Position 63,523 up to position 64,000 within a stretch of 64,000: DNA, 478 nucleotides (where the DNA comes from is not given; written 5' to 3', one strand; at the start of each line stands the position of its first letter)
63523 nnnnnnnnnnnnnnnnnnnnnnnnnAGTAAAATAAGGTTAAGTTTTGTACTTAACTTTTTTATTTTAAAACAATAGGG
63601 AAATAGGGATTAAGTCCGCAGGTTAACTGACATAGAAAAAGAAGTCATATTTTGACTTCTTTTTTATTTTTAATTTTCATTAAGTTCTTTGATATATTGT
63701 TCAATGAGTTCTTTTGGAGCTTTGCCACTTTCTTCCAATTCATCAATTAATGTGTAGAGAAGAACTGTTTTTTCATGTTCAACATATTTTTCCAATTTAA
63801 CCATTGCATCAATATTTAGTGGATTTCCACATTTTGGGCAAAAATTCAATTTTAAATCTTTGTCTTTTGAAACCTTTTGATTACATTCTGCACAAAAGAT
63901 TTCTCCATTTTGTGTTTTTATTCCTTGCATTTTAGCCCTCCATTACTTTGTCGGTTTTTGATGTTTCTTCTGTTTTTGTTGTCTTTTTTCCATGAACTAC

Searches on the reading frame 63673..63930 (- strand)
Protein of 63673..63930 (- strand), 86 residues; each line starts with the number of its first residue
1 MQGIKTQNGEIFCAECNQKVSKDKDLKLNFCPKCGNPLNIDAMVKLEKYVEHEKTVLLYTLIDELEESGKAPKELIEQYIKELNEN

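Call 27: search_protein_families(library=pfam, proteins=[window:63673-63930:-], max_evalue=0.001)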
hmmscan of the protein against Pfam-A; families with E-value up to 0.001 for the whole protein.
window:63673-63930:- (86 aa): 5 families
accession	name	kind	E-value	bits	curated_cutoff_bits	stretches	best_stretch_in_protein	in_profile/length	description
PF05810.19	NinF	-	4.3e-05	23.8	27.5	0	31-43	2-14/25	NinF protein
PF12773.13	DZR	-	9.7e-05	22.9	27.3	1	6-42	8-38/45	Double zinc ribbon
PF13240.11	Zn_Ribbon_1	-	0.00023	21.3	25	0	29-38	14-23/23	zinc-ribbon domain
PF18912.6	DZR_2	-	0.00031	21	27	1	6-39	17-47/56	Double zinc ribbon domain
PF01155.25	HypA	-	0.00036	21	28.9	1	4-37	64-95/112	Hydrogenase/urease nickel incorporation, metallochaperone, hypA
